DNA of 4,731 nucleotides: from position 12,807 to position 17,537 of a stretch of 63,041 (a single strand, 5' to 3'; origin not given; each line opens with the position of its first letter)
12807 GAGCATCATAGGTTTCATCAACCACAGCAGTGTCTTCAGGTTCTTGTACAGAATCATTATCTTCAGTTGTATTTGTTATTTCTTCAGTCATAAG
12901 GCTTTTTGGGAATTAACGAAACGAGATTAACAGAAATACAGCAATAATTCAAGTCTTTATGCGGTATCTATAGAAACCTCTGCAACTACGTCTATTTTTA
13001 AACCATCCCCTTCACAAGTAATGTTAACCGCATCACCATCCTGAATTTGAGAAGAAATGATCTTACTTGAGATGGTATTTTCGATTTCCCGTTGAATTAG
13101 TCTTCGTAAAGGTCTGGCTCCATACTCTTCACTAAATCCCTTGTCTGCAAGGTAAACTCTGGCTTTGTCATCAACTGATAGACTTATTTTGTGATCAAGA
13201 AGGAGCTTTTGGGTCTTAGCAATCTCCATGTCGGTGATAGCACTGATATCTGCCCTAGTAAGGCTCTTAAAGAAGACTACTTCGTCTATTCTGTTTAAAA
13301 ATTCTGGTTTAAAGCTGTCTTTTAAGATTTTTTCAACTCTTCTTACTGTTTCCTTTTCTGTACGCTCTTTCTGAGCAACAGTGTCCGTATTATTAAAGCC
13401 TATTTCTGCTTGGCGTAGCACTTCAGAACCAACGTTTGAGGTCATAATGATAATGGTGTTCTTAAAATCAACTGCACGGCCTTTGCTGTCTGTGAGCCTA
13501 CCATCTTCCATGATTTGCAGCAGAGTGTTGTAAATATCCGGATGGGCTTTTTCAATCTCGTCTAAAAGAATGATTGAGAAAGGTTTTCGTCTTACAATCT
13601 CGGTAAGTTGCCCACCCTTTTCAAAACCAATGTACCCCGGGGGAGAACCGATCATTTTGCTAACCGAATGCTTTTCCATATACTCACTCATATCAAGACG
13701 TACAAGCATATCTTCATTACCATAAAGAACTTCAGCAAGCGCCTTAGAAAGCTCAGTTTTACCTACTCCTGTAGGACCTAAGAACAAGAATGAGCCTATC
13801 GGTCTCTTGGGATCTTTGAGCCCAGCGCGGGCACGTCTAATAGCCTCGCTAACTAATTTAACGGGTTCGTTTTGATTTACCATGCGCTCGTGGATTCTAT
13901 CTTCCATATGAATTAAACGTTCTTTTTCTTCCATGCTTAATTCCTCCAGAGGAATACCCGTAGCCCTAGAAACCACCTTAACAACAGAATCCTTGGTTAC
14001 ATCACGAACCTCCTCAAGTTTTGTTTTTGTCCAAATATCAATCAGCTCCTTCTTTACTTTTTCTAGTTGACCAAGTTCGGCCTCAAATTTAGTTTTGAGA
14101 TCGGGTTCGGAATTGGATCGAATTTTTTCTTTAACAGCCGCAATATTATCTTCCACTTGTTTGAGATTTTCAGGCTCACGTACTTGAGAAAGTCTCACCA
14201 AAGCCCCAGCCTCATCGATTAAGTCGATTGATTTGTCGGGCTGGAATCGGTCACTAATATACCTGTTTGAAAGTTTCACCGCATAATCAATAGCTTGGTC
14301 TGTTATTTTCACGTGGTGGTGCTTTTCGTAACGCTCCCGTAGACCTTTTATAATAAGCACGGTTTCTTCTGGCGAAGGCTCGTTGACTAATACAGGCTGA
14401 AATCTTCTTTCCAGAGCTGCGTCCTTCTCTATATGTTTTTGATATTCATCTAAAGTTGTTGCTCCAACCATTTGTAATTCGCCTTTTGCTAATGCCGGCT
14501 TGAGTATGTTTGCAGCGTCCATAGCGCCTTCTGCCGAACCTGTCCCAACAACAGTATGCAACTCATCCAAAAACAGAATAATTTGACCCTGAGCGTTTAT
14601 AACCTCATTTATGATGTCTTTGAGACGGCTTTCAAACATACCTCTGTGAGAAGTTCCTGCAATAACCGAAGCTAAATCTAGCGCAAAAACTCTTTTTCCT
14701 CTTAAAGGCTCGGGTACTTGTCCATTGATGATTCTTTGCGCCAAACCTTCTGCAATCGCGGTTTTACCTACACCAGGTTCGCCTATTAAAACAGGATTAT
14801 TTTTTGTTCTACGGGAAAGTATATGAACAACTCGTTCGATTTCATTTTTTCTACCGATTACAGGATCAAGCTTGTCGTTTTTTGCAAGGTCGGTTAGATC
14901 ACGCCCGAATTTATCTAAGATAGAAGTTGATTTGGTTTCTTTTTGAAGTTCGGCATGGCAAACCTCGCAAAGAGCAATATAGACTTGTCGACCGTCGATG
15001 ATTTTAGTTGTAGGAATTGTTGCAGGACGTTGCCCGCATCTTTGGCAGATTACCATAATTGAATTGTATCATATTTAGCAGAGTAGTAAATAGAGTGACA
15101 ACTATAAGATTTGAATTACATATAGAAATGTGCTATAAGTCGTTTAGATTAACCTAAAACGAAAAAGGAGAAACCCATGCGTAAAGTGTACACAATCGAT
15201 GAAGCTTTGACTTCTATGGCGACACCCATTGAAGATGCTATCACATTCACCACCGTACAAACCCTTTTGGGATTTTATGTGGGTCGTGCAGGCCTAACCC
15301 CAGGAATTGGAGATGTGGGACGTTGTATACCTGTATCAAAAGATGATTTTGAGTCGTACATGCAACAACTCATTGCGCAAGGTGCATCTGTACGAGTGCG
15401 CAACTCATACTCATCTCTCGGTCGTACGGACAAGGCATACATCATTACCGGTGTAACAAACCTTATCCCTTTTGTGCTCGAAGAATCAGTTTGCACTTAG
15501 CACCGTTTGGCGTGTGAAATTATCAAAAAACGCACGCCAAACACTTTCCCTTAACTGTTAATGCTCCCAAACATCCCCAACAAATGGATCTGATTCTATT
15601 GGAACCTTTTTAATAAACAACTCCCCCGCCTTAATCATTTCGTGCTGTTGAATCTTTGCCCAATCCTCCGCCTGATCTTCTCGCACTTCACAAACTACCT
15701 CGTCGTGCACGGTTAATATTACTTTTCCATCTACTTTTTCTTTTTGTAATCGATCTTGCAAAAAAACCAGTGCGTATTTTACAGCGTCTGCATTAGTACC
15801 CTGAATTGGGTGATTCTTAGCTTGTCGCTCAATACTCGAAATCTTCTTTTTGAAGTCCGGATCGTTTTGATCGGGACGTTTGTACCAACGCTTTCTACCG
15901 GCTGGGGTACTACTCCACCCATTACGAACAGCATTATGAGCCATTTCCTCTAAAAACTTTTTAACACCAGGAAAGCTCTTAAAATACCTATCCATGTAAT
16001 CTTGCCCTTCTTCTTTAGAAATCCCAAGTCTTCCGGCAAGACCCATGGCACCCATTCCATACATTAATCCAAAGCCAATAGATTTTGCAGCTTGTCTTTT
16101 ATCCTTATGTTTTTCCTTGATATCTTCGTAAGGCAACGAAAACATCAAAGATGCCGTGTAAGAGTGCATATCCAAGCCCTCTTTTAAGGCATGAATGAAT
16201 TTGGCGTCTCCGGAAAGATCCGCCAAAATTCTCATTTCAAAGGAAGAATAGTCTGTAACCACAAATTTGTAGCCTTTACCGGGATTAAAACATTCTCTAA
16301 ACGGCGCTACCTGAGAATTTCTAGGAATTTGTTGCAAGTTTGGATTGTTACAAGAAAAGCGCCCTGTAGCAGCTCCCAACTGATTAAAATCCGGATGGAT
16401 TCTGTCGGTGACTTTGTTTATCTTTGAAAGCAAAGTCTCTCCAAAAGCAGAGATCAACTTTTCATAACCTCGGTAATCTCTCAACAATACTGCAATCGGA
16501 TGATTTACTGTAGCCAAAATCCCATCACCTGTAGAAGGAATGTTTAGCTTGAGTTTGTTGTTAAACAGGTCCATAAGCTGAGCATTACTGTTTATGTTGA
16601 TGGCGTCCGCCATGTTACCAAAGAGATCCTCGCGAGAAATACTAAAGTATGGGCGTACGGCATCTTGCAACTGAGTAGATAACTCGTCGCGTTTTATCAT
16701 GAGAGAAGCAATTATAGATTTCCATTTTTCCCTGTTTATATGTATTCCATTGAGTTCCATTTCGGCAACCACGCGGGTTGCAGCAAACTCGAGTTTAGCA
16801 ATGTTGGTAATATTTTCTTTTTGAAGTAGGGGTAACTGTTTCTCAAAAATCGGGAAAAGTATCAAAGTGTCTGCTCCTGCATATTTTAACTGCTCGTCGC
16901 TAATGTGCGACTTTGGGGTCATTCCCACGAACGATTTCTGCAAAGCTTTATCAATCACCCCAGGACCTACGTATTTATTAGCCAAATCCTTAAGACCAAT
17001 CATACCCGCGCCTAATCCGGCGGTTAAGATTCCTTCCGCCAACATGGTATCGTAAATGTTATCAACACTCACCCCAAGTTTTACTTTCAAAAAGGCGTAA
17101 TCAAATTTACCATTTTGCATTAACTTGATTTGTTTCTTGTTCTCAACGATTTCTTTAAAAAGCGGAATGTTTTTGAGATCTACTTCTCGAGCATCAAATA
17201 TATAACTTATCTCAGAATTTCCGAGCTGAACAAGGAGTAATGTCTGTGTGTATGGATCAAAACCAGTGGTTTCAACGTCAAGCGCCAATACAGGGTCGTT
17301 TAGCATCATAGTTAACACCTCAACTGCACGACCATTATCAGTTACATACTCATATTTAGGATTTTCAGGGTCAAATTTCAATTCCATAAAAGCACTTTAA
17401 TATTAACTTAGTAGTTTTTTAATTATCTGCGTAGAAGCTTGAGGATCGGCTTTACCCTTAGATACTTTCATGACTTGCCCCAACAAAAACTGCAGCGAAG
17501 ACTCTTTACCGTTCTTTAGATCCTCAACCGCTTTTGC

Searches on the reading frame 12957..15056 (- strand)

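Call 15: search_protein_families(library=pfam, proteins=[window:12957-15056:-], max_evalue=0.01)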
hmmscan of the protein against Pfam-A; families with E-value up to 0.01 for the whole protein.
window:12957-15056:- (699 aa): 31 families (the best 25 are shown)
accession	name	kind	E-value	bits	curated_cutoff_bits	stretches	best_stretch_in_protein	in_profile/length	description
PF07724.20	AAA_2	-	2.4e-68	229.8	27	1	418-593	1-166/166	AAA domain (Cdc48 subfamily)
PF17871.7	AAA_lid_9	-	1.9e-32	111.7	22.8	1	228-318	1-91/104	AAA lid domain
PF10431.15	ClpB_D2-small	-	2.2e-24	85.7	21.9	1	599-679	1-81/81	C-terminal, D2-small domain, of ClpB protein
PF00004.35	AAA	-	5e-23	82.4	21.2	2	89-219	2-123/131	ATPase family associated with various cellular activities (AAA)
PF07728.20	AAA_5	-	4e-18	66.2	22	1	423-544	2-125/139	AAA domain (dynein-related subfamily)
PF13191.12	AAA_16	-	6.7e-10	40.1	32.6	1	66-110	2-49/167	AAA ATPase domain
PF13401.12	AAA_22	-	1.1e-09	39.2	27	1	83-174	3-97/130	AAA domain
PF00158.32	Sigma54_activat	-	1.2e-08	35.3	20.2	1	422-526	24-127/168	Sigma-54 interaction domain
PF20720.3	nSTAND3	-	1e-07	32.2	27.2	1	74-111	8-43/155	Novel STAND NTPase 3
PF01695.23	IstB_IS21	-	4.6e-06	26.7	24.1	0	83-146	90-149/238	IstB-like ATP binding protein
PF05621.17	TniB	-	6.1e-06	26.2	22.4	1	109-224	72-184/189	Bacterial TniB protein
PF05496.18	RuvB_N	-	6.9e-06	26.4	27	0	417-445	30-58/159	Holliday junction DNA helicase RuvB P-loop domain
PF13238.12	AAA_18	-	1.1e-05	26.4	29.4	0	426-463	4-44/128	AAA domain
PF12775.13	AAA_7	-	2e-05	24.7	25.8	0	422-471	35-84/181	P-loop containing dynein motor region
PF13173.12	AAA_14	-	2.7e-05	24.6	27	0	89-171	6-76/129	AAA domain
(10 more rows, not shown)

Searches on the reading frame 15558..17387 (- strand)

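Call 15: search_protein_families(library=pfam, proteins=[window:15558-17387:-], max_evalue=0.01)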
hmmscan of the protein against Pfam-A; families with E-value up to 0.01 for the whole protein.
window:15558-17387:- (609 aa): 3 families
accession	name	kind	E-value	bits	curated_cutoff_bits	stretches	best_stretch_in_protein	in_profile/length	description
PF00476.26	DNA_pol_A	-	4e-96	322.7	34.3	1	258-608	25-380/381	DNA polymerase family A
PF01612.26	DNA_pol_A_exo1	-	1.5e-30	106.7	23.6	1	12-183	1-167/173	3'-5' exonuclease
PF22619.2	DNA_polI_exo1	-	0.0035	17.6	27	0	37-121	2-84/140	DNA polymerase I, ribonuclease H-like domain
